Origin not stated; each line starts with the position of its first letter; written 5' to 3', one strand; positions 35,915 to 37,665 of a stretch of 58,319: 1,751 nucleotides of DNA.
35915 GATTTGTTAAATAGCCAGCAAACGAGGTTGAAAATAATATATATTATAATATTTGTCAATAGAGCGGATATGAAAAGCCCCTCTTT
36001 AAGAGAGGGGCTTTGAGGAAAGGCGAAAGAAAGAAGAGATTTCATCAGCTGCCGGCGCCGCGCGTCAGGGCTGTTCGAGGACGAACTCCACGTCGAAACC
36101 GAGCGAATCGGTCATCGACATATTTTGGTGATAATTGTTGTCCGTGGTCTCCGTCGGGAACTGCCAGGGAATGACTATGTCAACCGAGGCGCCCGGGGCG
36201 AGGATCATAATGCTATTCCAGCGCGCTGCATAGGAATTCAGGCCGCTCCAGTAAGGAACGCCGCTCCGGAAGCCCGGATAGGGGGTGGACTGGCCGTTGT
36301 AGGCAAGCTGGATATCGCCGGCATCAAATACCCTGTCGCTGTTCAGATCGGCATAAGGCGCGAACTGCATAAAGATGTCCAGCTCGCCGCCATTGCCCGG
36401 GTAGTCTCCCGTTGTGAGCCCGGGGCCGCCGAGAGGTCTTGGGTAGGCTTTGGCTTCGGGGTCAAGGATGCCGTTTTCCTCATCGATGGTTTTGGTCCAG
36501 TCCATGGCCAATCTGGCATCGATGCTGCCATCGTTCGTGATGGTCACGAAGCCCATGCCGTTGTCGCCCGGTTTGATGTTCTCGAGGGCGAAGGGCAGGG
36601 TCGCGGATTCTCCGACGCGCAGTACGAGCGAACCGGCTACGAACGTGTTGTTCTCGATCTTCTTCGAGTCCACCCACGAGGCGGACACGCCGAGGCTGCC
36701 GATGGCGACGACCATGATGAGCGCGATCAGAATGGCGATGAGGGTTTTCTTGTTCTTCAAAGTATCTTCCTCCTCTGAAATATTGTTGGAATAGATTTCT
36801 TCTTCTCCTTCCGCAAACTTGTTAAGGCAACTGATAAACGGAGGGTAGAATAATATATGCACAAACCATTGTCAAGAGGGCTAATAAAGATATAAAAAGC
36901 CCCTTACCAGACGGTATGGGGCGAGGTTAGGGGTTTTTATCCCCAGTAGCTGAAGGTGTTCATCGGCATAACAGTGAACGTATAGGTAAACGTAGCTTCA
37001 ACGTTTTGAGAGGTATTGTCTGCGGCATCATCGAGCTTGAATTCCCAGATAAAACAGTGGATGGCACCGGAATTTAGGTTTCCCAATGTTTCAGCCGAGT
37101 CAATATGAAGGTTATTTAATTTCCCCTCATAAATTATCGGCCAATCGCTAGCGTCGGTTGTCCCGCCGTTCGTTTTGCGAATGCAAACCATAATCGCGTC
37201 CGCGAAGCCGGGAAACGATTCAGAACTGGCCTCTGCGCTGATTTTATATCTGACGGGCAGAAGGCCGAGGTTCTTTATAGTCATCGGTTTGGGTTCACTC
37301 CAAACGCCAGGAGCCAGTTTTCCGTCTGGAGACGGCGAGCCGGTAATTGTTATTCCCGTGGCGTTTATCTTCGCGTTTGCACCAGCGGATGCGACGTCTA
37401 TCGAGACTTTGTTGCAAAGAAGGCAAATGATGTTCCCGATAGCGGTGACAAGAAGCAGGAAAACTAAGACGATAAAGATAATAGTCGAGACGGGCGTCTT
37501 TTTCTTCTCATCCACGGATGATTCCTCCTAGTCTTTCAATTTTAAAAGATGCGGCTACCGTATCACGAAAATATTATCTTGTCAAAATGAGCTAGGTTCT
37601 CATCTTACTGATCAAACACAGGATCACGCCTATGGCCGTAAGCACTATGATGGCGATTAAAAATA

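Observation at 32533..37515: TasA-type fibre locus with a dedicated SipW-like peptidase in a CPR-like genome: three subunit paralogs and an unknown bitopic partner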

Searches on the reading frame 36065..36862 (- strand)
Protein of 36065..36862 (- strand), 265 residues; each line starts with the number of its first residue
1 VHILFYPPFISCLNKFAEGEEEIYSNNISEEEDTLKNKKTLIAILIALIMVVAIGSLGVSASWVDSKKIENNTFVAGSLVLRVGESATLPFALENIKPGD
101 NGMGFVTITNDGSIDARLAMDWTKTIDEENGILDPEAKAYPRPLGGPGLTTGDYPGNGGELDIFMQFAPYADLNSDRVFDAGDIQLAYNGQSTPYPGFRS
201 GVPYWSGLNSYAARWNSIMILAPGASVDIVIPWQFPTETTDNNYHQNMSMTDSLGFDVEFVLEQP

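Call 3: search_protein_families(library=pfam, proteins=[window:36065-36862:-], max_evalue=1)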
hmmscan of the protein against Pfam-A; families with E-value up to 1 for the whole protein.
window:36065-36862:- (265 aa): 4 families
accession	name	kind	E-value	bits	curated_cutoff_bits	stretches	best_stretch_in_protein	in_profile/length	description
PF12389.13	Peptidase_M73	-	2.7e-06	27.8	22.5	1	38-117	4-79/196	Camelysin metallo-endopeptidase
PF24058.1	DUF7359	-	0.13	12.4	27.5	0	225-243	33-50/123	Domain of unknown function (DUF7359)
PF10661.14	EssA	-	0.17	12.1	24.1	1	17-56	99-138/147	WXG100 protein secretion system (Wss), protein EssA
PF12704.14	MacB_PCD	-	0.26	12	27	1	40-85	4-46/207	MacB-like periplasmic core domain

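Call 4: search_protein_families(library=ncbifam, proteins=[window:36065-36862:-], max_evalue=1)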
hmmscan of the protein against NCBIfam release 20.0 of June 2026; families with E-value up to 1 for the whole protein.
window:36065-36862:- (265 aa): 2 families
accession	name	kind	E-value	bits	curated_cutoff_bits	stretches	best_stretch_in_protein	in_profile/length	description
TIGR04088.1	cognate_SipW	domain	7.6e-05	22.8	19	1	45-79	1-34/34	SipW-dependent-type signal peptide-containing protein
NF046066.1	BioflmMtrxTasA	equivalog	0.011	15.2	450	1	42-164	9-132/264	biofilm matrix protein TasA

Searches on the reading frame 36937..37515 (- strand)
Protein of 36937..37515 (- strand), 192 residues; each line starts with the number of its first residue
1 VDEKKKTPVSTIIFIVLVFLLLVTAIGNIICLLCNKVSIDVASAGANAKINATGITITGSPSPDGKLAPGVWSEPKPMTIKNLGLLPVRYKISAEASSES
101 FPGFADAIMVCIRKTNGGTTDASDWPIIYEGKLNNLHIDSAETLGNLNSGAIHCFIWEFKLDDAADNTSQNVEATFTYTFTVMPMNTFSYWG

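Call 3: search_protein_families(library=pfam, proteins=[window:36937-37515:-], max_evalue=1)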
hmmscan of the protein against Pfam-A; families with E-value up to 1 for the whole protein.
window:36937-37515:- (192 aa): 1 family
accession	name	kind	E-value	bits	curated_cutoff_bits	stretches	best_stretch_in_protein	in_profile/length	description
PF17665.6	DUF5527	-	0.045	13.8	28.5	1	4-47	36-77/139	Family of unknown function (DUF5527)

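Call 4: search_protein_families(library=ncbifam, proteins=[window:36937-37515:-], max_evalue=1)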
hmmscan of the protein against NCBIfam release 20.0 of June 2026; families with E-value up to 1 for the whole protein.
window:36937-37515:- (192 aa): 1 family
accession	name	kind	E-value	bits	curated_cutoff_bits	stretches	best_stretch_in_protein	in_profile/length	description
NF006283.1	PRK08455.1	equivalog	0.19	11.4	187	1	4-36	12-44/182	flagellar basal body-associated protein FliL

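Call 24: find_homologous_proteins(query=window:36937-37515:-, max_evalue=0.01)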
Query window:36937-37515:- (192 aa): 2 proteins with E <= 0.01 among 196 candidates.
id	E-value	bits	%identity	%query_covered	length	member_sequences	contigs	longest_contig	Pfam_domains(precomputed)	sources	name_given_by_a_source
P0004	3.5e-124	430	100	100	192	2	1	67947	-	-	-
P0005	2.1e-75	271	64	99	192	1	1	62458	-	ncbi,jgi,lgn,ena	ncbi:MAG: hypothetical protein WC519_02730 [Parcubacteria group bacterium]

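Call 54: search_protein_representatives(alignment_id=A3)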
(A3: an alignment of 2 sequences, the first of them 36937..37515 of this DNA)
Query: 2 sequences, 192 profile positions. Proteins with E-value up to 0.001 (for the whole library): 25; up to 1e-10: 11; up to 1e-30: 1. The best 25 are listed.
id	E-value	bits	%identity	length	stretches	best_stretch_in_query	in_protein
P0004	3.5e-117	405.5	-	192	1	1-192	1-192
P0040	4.4e-25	105.0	-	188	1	24-188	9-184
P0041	1.9e-18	83.4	-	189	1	13-180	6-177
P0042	1.4e-17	80.6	-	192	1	13-189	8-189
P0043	3.3e-16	76.1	-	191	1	13-187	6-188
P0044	6.1e-16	75.2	-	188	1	17-180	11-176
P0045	6.2e-16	75.2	-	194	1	38-187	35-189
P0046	7.3e-15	71.7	-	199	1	35-177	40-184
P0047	5.0e-12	62.5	-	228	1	14-188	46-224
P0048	2.0e-11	60.5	-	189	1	16-178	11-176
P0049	2.1e-11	60.4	-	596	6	145-180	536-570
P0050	4.0e-09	53.0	-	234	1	10-187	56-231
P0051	2.4e-07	47.2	-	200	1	18-178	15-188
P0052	1.9e-06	44.3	-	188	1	36-183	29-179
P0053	2.0e-06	44.2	-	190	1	18-181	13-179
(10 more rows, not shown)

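Call 57: search_protein_families(library=pfam, alignment_id=A8, max_evalue=0.01)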
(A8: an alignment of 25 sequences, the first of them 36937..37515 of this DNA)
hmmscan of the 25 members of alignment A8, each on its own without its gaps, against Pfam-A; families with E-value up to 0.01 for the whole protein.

A. member 1, window:36937-37515:- (192 aa): 0 families

B. families by the number of members that match (of 25 scanned): 1 family
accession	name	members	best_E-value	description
PF12389.13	Peptidase_M73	14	8.1e-11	Camelysin metallo-endopeptidase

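Call 58: search_solved_structures(query=A8, max_evalue=1, show_alignments=2)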
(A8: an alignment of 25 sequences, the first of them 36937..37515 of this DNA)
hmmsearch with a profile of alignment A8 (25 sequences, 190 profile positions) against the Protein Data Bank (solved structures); distinct sequences matched with E-value up to 1: 4.
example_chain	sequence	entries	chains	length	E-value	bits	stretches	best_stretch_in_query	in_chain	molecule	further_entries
8aur_A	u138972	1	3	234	1e-06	32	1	31-139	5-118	Major biofilm matrix component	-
5of1_A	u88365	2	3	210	1.2e-06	31.8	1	36-139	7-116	Spore coat-associated protein N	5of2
8fk7_A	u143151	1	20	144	0.081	16.1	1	8-59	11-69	Flagellin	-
6p7p_A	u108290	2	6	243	0.31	14.2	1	79-111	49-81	E. coli MS115-1 NucC 2-241 | E. coli MS115-1 NucC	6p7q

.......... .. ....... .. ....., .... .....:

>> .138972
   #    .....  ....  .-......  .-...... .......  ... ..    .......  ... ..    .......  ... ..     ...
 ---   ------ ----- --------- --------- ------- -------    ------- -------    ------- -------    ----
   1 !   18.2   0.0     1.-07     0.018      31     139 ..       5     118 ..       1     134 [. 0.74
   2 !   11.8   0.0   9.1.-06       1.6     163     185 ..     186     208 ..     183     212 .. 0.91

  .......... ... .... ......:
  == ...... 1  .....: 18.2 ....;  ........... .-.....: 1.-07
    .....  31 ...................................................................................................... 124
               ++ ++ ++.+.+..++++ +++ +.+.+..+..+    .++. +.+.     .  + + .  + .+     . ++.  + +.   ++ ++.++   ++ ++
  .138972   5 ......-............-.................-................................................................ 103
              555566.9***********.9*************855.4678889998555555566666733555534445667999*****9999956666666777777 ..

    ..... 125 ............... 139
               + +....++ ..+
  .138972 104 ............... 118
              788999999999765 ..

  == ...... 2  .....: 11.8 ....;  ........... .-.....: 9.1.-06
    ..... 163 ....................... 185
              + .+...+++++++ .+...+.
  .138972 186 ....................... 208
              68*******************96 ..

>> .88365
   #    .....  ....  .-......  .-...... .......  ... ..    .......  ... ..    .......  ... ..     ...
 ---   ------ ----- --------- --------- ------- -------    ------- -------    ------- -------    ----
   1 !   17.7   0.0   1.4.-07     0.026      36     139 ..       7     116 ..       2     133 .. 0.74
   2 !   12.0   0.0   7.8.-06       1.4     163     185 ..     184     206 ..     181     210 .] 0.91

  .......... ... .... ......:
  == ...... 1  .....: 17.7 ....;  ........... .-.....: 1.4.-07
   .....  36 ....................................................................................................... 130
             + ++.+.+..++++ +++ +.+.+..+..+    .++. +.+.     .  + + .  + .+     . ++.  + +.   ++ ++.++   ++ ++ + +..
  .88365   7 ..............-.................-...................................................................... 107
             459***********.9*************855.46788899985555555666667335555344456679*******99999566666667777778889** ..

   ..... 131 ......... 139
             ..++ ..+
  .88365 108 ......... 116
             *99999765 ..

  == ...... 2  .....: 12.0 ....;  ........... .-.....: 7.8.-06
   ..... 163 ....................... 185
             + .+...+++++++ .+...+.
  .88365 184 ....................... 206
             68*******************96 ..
